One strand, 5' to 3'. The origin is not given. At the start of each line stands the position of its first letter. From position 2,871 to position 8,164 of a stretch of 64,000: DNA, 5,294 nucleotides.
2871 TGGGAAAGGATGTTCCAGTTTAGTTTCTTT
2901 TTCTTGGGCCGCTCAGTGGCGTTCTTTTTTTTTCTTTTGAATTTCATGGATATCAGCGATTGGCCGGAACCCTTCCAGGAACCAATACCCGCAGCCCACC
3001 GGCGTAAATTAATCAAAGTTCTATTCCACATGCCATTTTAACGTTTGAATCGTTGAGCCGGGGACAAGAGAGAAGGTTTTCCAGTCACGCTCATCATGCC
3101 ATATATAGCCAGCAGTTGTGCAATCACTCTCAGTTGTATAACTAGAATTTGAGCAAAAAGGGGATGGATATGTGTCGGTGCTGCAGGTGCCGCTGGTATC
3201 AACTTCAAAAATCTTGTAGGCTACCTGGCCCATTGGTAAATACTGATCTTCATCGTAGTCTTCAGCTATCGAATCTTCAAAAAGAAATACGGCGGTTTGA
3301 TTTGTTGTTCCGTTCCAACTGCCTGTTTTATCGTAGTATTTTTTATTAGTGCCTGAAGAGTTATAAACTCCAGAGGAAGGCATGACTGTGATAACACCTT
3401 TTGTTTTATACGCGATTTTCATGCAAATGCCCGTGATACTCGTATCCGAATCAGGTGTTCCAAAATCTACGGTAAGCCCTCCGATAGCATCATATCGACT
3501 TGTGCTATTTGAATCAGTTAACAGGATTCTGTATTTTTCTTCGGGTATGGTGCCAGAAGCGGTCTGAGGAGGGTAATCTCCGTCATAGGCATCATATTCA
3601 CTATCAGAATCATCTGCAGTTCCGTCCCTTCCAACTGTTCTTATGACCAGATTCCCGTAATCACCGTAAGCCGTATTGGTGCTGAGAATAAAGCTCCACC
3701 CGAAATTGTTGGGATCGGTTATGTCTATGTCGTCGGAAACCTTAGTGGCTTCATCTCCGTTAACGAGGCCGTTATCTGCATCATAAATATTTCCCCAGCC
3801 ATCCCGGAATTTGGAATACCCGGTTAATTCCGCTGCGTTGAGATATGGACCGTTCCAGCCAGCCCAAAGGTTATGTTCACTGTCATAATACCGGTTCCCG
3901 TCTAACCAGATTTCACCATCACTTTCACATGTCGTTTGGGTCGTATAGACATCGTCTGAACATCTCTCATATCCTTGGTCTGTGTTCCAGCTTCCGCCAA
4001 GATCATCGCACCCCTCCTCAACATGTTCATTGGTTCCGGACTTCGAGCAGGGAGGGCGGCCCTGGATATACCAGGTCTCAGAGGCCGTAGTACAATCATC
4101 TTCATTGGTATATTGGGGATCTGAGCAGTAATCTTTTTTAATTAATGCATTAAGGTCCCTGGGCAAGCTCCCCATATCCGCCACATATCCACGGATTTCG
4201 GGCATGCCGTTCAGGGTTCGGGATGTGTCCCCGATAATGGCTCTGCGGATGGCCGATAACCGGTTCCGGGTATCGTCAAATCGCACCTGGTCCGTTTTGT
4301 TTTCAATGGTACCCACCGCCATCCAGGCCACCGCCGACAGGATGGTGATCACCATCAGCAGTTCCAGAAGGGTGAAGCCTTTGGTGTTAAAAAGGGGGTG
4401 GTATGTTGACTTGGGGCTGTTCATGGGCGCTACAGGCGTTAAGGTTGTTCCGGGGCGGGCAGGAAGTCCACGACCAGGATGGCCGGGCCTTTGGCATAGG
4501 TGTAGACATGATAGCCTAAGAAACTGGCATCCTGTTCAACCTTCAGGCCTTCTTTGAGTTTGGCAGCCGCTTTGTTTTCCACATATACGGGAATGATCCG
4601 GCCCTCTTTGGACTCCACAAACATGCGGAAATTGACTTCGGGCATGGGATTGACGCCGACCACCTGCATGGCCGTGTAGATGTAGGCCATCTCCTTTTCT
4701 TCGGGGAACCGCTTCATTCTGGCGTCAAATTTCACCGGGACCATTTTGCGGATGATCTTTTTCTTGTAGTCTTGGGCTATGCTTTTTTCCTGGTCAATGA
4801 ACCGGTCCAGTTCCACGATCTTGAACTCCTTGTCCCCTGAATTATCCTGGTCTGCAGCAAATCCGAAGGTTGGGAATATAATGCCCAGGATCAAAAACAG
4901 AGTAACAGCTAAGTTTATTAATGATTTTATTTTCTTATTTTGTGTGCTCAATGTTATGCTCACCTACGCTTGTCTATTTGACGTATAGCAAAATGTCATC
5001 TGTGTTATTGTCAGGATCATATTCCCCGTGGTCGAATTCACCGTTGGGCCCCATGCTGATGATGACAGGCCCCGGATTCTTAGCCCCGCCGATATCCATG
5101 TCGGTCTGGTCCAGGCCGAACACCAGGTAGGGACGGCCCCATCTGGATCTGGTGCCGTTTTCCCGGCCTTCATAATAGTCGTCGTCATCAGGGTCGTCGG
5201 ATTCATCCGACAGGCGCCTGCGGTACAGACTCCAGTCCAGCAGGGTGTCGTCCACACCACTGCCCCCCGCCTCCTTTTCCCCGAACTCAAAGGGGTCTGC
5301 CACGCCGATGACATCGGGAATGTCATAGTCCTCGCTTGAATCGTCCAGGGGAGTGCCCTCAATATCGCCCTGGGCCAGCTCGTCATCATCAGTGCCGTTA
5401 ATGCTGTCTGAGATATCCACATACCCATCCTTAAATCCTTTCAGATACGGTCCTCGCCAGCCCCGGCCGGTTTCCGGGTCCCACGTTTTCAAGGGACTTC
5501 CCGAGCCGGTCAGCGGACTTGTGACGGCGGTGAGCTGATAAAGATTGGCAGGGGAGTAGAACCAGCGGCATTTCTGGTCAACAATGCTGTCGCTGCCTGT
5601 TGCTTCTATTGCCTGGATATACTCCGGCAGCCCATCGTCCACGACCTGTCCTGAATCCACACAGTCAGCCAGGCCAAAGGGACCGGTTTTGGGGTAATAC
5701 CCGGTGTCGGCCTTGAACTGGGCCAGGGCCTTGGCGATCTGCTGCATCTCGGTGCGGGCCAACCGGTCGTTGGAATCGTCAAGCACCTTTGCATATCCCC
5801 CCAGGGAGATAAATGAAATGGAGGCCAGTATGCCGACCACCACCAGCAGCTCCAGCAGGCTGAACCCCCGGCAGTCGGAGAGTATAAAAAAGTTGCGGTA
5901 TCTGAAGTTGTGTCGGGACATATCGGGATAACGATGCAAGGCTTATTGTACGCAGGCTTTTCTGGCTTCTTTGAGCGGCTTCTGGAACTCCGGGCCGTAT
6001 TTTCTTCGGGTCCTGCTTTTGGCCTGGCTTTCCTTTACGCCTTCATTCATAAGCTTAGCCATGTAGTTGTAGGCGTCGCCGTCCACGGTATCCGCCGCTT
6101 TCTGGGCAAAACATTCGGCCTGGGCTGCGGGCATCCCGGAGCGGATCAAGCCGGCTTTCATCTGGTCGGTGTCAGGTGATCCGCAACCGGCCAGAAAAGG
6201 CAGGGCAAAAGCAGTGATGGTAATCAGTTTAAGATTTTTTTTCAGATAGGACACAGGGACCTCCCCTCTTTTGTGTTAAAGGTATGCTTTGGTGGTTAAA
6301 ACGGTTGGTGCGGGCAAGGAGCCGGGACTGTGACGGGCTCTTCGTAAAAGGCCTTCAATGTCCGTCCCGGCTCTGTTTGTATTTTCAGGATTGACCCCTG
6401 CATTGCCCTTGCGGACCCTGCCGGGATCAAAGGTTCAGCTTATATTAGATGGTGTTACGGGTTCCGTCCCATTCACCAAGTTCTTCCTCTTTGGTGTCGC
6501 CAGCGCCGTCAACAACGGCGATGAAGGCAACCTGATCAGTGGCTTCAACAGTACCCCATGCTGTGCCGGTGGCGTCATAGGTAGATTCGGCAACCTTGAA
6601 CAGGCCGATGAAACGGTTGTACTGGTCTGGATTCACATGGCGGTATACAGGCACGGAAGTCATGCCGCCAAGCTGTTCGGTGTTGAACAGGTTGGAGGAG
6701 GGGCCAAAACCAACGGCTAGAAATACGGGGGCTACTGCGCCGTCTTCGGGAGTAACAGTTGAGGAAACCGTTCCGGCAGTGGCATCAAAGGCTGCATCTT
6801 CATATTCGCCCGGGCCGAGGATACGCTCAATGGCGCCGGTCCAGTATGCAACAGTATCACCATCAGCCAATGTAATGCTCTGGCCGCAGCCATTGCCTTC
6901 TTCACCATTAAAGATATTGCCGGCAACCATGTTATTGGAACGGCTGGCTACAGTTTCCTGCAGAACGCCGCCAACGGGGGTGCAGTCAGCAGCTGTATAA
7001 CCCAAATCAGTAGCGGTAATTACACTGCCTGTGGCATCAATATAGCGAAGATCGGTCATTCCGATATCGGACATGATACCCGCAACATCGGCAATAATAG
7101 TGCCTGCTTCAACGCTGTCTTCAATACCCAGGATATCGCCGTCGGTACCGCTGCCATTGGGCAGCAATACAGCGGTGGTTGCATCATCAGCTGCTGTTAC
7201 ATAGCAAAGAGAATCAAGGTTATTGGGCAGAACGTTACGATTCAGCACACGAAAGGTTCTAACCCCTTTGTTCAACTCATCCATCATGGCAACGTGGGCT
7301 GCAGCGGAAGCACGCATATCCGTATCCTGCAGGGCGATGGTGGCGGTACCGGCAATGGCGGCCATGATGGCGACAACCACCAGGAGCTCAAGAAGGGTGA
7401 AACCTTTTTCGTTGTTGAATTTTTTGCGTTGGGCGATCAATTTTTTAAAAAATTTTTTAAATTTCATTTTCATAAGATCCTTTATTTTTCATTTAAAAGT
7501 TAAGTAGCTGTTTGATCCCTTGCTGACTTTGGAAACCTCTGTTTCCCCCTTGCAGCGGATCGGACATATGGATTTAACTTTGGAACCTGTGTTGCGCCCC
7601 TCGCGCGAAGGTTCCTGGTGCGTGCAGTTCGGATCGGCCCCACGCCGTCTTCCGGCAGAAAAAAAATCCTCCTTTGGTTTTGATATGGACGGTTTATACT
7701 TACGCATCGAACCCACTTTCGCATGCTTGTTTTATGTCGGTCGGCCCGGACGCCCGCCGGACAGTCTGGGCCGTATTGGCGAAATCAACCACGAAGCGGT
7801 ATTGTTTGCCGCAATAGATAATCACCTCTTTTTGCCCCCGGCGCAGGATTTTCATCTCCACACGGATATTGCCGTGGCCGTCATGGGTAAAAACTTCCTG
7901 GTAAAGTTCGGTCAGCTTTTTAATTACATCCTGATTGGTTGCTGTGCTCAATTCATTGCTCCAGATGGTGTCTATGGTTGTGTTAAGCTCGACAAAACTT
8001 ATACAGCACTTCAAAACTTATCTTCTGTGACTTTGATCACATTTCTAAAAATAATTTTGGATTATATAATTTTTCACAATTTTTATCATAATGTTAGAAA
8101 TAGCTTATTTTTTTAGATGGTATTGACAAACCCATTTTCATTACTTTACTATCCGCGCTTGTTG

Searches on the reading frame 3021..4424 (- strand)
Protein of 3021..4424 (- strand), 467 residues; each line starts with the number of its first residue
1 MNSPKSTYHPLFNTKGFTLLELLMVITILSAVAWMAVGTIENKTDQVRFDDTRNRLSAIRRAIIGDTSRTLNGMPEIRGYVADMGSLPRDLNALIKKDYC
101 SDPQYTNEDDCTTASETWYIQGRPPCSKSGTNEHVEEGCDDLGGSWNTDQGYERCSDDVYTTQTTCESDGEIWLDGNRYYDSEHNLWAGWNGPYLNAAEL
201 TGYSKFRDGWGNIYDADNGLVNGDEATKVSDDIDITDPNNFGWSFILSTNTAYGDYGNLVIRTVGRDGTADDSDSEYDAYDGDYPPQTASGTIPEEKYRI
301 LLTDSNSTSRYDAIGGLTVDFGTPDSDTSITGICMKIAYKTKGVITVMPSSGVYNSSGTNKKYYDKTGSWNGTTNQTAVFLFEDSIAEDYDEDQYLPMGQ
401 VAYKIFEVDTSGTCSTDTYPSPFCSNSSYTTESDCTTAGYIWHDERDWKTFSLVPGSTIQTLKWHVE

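Call 37: search_protein_families(library=ncbifam, proteins=[window:3021-4424:-], max_evalue=0.01)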
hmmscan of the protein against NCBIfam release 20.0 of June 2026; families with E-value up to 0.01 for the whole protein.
window:3021-4424:- (467 aa): 5 families
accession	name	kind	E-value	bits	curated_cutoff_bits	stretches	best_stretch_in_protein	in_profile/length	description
TIGR02532.1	IV_pilin_GFxxxE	domain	2e-05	24.2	16.3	1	15-33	2-20/24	prepilin-type N-terminal cleavage/methylation domain-containing protein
TIGR01708.2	typeII_sec_gspH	equivalog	4.6e-05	23.5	80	1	15-58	2-45/169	type II secretion system minor pseudopilin GspH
TIGR01710.1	typeII_sec_gspG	equivalog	0.00038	20.5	88.85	1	15-63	1-49/134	type II secretion system major pseudopilin GspG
NF040999.1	pilin_ComGC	equivalog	0.0023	18.1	75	1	15-48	2-35/84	competence type IV pilus major pilin ComGC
NF040982.1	ComGD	equivalog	0.0086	16.5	70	0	15-46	2-33/139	competence type IV pilus minor pilin ComGD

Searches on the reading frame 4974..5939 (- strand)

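Call 8: search_protein_families(library=pfam, proteins=[window:4974-5939:-], max_evalue=0.01)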
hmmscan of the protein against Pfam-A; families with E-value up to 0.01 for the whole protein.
window:4974-5939:- (321 aa): 2 families
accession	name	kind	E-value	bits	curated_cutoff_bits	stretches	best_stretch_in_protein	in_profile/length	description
PF08334.16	T2SSG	-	5.9e-05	23.5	21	1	53-85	6-38/108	Type II secretion system (T2SS), protein G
PF07963.17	N_methyl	-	0.00011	22.1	21.2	1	22-41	3-22/27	Prokaryotic N-terminal methylation motif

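Call 37: search_protein_families(library=ncbifam, proteins=[window:4974-5939:-], max_evalue=0.01)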
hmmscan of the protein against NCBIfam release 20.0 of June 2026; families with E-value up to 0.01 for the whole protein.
window:4974-5939:- (321 aa): 5 families
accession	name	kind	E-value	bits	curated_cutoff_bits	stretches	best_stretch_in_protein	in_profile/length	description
TIGR01710.1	typeII_sec_gspG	equivalog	1.1e-07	31.9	88.85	1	24-86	1-63/134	type II secretion system major pseudopilin GspG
NF041013.1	T4P_ComGE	equivalog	1.2e-06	28.5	49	1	22-74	2-54/83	competence type IV pilus minor pilin ComGE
TIGR02532.1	IV_pilin_GFxxxE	domain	8.2e-05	22.3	16.3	1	23-44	1-22/24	prepilin-type N-terminal cleavage/methylation domain-containing protein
NF007862.0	PRK10574.1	equivalog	0.0014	18.7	138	1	23-55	4-36/145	prepilin peptidase-dependent pilin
TIGR01708.2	typeII_sec_gspH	equivalog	0.0033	17.4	80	1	24-71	2-54/169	type II secretion system minor pseudopilin GspH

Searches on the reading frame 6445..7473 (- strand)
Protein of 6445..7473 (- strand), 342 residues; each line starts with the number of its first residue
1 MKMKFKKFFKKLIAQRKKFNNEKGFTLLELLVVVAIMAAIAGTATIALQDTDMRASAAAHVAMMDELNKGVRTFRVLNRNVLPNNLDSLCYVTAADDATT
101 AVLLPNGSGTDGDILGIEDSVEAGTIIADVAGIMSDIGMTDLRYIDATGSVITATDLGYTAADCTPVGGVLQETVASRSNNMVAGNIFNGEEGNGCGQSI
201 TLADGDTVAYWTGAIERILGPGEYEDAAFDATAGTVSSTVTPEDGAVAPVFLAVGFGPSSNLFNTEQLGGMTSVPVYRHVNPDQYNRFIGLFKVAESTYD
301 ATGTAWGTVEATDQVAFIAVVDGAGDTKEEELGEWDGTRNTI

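Call 7: search_protein_families(library=pfam, proteins=[window:6445-7473:-], max_evalue=0.01)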
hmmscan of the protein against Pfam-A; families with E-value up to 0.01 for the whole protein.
window:6445-7473:- (342 aa): 1 family
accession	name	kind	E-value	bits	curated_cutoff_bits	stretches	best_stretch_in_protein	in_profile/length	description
PF07963.17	N_methyl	-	1e-07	31.6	21.2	1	20-44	2-26/27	Prokaryotic N-terminal methylation motif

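Call 37: search_protein_families(library=ncbifam, proteins=[window:6445-7473:-], max_evalue=0.01)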
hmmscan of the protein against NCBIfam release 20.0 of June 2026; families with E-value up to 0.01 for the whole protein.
window:6445-7473:- (342 aa): 7 families
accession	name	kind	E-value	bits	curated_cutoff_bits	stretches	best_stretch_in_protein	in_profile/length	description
TIGR01708.2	typeII_sec_gspH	equivalog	2.8e-06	27.4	80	1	22-55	1-34/169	type II secretion system minor pseudopilin GspH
TIGR02532.1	IV_pilin_GFxxxE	domain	3.5e-06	26.6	16.3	1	23-44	2-23/24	prepilin-type N-terminal cleavage/methylation domain-containing protein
TIGR01710.1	typeII_sec_gspG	equivalog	0.00017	21.6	88.85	1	23-89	1-66/134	type II secretion system major pseudopilin GspG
NF007862.0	PRK10574.1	equivalog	0.0012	18.9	138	1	20-50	2-32/145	prepilin peptidase-dependent pilin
TIGR01711.1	gspJ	equivalog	0.0018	18.1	64.85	1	23-80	1-56/192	type II secretion system minor pseudopilin GspJ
NF041775.1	typeIV_PilA_Myxo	equivalog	0.0068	16.4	400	0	19-46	6-37/214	type IV pilin protein PilA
NF007800.0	PRK10506.1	equivalog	0.0069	16.2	158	1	17-43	3-29/163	prepilin peptidase-dependent protein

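Call 83: search_solved_structures(query=window:6445-7473:-, max_evalue=1)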
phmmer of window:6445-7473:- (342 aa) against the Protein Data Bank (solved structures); distinct sequences matched with E-value up to 1: 9.
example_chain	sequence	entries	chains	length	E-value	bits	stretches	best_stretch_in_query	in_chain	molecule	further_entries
2hi2_A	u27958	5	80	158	0.00016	24.2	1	25-91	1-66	Fimbrial protein | PilA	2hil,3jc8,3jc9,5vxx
1ay2_A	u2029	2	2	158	0.00018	24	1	25-89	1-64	TYPE 4 PILIN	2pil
7tgg_A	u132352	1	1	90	0.0009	21.7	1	15-48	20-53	Geopilin domain 1 protein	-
9egp_A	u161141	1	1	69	0.0014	21.1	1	17-46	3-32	Geopilin domain 1 protein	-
5kua_A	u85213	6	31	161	0.0017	20.9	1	25-97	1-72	pilin | Neisseria meningitidis PilE variant SB-GATDH | Neisseria meningitidis PilE, SB-DATDH variant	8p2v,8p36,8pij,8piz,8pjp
8p3b_A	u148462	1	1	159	0.0022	20.5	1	25-96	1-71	Fimbrial protein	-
6nyr_A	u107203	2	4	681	0.43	12.9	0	70-107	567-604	Crov588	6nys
3sok_A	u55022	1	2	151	0.47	12.8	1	25-68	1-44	Fimbrial protein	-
9lab_B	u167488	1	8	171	0.56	12.5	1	21-58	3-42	MSHA major pilin subunit MshA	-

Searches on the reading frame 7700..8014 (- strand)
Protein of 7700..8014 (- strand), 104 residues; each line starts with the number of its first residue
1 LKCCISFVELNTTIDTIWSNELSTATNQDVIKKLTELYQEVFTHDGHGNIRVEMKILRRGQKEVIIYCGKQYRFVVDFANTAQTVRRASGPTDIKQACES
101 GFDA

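Call 7: search_protein_families(library=pfam, proteins=[window:7700-8014:-], max_evalue=0.01)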
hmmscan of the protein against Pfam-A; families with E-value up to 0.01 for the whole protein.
window:7700-8014:- (104 aa): 0 families

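Call 29: find_homologous_proteins(query=A3, max_evalue=0.01)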
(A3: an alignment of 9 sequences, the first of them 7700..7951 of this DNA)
Query A3 (9 sequences) (83 aa, profile of the alignment): 2308 proteins with E <= 0.01 among 5768 candidates; the best 120 are listed.
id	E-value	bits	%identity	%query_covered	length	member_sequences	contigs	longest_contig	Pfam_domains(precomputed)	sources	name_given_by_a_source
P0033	4.1e-44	166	59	67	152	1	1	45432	-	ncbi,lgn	-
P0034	2.3e-41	157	43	89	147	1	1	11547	-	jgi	-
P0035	3.4e-38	147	99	100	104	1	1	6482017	-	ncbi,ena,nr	nr:hypothetical protein [uncultured Desulfobacter sp.]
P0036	1.8e-37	145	75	100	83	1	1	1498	-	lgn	-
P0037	2.9e-37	144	71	100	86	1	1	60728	-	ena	-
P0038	1.0e-36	142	69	82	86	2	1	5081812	-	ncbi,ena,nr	nr:hypothetical protein [uncultured Desulfobulbus sp.]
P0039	3.9e-35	137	72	73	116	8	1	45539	-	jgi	jgi:hypothetical protein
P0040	5.0e-35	137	63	95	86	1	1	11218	-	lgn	-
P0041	7.5e-35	136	60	100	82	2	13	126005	-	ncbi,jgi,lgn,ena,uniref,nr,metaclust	ncbi:hypothetical protein [Desulfobulbus elongatus]|uniref:hypothetical protein n=1 Tax=Desulfobulbu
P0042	7.7e-35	136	74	73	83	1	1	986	-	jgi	jgi:hypothetical protein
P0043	1.5e-33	132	71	78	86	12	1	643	-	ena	-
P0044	1.6e-33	132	76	75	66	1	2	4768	-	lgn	-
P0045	3.2e-33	131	75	72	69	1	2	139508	-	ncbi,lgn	-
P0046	5.2e-33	130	64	94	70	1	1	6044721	-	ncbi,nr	ncbi:MAG: hypothetical protein HUN04_24815 [Desulfobacter sp.]|nr:MAG: hypothetical protein HUN04_24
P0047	6.7e-33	130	77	73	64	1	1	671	-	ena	-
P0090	2.4e-29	119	72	72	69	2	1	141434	-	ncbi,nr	ncbi:MAG: hypothetical protein LBT74_09360 [Acidobacteriota bacterium]|nr:hypothetical protein [Acid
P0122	1.2e-26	110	72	65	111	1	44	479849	-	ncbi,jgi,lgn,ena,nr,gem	ncbi:MAG TPA: hypothetical protein PKH69_05525 [Thiobacillaceae bacterium]|nr:hypothetical protein [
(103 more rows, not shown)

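Call 32: find_related_loci(query=A3, collection=genome_contigs, flank=10000)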
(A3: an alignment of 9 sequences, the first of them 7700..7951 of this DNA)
Query A3 (83 aa) in genome_contigs; peptide patterns used: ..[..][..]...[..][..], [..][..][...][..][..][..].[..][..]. (x = any residue, [..] = any of these).
374 stretches matched a pattern; 287 encode a relative of the query (tblastn E <= 1e-3); the best 80 are kept; 80 distinct loci.
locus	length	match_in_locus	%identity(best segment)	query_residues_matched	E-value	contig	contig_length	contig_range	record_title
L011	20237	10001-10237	61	2-80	2e-28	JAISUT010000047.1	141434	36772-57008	MAG: Acidobacteriota bacterium isolate Md513_bin91 k119_2630059, whole genome shotgun sequence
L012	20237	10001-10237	60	1-83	3e-28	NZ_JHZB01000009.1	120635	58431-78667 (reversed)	Desulfobulbus elongatus DSM 2908 Q362DRAFT_scaffold00009.9_C, whole genome shotgun sequence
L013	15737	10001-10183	72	1-61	2e-28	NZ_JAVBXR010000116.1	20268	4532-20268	MAG: Desulfobulbus sp. isolate GS12 1465, whole genome shotgun sequence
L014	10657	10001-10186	73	1-62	1e-27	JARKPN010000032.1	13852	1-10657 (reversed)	MAG: Geobacteraceae bacterium isolate D180_maxbin.001 k141_53970, whole genome shotgun sequence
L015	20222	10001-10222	64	1-76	7e-28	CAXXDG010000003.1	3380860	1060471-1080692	MAG: Desulfobulbaceae bacterium isolate 52a12dbd-381b-4cd8-bae8-7ed2e1e98fd8 genome assembly, contig: contig_3, whole ge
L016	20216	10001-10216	64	1-72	4e-27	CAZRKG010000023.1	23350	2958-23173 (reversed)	MAG TPA_asm: uncultured Geobacter sp. isolate SRP192927_co2_232 genome assembly, contig: NODE_3190_length_23350_cov_5.35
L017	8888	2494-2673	65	4-63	1e-26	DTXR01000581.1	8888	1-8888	MAG TPA_asm: Chromatiaceae bacterium isolate UWMA-0197 k99_3083724, whole genome shotgun sequence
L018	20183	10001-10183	64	1-61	2e-26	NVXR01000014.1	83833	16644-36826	MAG: Desulfotalea sp. isolate NORP6 Contig_source1382A_746, whole genome shotgun sequence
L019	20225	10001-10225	55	2-75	5e-26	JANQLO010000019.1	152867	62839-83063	MAG: Chromatiales bacterium isolate PL25a_bin.61 k99_4497586, whole genome shotgun sequence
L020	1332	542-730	64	3-68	1e-25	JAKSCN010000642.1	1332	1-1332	MAG: Chromatiales bacterium isolate MAG.291 k141_1235377, whole genome shotgun sequence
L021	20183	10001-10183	69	1-60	6e-25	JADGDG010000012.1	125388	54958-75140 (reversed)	MAG: Gammaproteobacteria bacterium isolate BB4 NODE_124_length_125388_cov_27.244834, whole genome shotgun sequence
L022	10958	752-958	58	3-69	1e-24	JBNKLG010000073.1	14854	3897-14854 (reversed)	MAG: Sedimenticolaceae bacterium isolate H1H2.bin.20.strict NODE_73_length_14854_cov_4.658726, whole genome shotgun sequ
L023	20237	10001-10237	52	1-79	9e-25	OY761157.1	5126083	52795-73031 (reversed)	MAG: Geopsychrobacteraceae bacterium isolate 7e0229ee-3fa4-4a3a-a36e-7d24d540a0b4 genome assembly, chromosome: 1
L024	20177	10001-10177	63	1-59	8e-24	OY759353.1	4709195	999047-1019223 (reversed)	MAG: Geopsychrobacteraceae bacterium isolate b20cad9c-d1d2-40c5-8f7b-178437520c26 genome assembly, chromosome: 1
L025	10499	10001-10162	72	6-59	3e-23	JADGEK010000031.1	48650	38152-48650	MAG: Gammaproteobacteria bacterium isolate BB34 NODE_623_length_48650_cov_17.581842, whole genome shotgun sequence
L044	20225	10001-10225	53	3-80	3e-22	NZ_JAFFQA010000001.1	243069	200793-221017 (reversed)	Desulfobulbus rhabdoformis strain DSM 8777 NODE_1_length_243069_cov_31.9025, whole genome shotgun sequence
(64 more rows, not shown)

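Call 37: search_protein_families(library=ncbifam, proteins=[window:7700-7951:-], max_evalue=0.01)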
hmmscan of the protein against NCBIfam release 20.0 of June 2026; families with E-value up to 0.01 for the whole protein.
window:7700-7951:- (83 aa): 0 families

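Call 40: predict_structure(alignment_id=A4)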
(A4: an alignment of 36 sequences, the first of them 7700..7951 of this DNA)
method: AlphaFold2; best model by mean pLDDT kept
length: 83 residues; sequences in the alignment: 36
mean_pLDDT: 77.7   pTM: 0.58
mean pLDDT of the five models: 77.7, 77.5, 77.2, 77.1, 75.4
residues with pLDDT >= 90: 42; 70-90: 12; 50-70: 14; < 50: 15
segments of 3 or more residues with pLDDT < 50: 67-72, 76-78
pLDDT, mean of each block of 10 residues (from residue 1): 82 96 92 91 94 79 49 47 49
secondary structure, 60 per line:
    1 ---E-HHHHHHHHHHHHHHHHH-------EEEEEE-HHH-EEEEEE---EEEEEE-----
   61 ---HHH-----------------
elements in order: H6-22 E30-35 E41-46 E50-55

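Call 74: find_encoding_contigs(protein=P0090, flank=10000, max_places=1)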
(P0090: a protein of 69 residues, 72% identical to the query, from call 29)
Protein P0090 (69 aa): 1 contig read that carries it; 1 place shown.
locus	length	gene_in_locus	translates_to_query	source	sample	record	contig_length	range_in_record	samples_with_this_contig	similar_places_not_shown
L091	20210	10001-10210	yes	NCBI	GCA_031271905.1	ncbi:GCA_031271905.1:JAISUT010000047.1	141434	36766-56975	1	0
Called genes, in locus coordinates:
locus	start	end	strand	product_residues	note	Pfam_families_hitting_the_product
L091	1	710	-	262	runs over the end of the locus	PF04366:Ysc84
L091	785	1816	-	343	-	PF04055:Radical_SAM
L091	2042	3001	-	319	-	PF01966:HD (faint)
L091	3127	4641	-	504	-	PF02550:AcetylCoA_hydro, PF13336:AcetylCoA_hyd_C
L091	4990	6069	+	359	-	PF00266:Aminotran_5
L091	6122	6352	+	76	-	-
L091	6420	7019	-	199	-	PF01300:Sua5_yciO_yrdC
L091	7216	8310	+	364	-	PF00180:Iso_dh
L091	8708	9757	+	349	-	PF00793:DAHP_synth_1, PF03102:NeuB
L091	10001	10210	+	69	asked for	-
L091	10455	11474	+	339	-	PF07963:N_methyl (weak)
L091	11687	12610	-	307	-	PF12146:Hydrolase_4, PF00561:Abhydrolase_1, PF12697:Abhydrolase_6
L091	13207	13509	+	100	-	-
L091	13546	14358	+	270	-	-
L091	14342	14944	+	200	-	-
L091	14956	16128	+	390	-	PF07963:N_methyl (faint)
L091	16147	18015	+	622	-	-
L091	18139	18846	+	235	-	-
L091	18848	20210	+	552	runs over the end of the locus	PF05157:MshEN, PF00437:T2SSE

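Call 75: find_encoding_contigs(protein=P0122, flank=10000, max_places=1)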
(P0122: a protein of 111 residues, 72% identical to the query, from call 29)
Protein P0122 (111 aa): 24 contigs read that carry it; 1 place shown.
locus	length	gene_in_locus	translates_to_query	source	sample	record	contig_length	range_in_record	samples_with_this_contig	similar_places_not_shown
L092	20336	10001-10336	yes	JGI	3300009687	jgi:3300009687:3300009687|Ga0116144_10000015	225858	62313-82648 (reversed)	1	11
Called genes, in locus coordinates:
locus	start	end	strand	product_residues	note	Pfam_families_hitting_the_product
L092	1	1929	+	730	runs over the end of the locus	PF07715:Plug, PF00593:TonB_dep_Rec_b-barrel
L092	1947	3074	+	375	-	PF07433:DUF1513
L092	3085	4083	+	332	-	-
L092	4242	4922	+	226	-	PF13640:2OG-FeII_Oxy_3, PF18331:PKHD_C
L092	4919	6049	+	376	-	PF01070:FMN_dh, PF05690:ThiG (faint)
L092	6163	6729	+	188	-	PF00578:AhpC-TSA, PF08534:Redoxin, PF10417:1-cysPrx_C (weak)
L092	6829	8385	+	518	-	PF13192:Thioredoxin_3 (weak), PF00890:FAD_binding_2 (faint), PF01134:GIDA (weak), PF03486:HI0933_like (faint), PF07992:Pyr_redox_2, PF12831:FAD_oxidored, PF13738:Pyr_redox_3, PF00070:Pyr_redox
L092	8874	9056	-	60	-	-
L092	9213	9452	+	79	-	PF10636:hemP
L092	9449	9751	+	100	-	-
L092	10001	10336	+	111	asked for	-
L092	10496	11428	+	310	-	PF07963:N_methyl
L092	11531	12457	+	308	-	PF07963:N_methyl (weak)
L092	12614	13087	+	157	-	-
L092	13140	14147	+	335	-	-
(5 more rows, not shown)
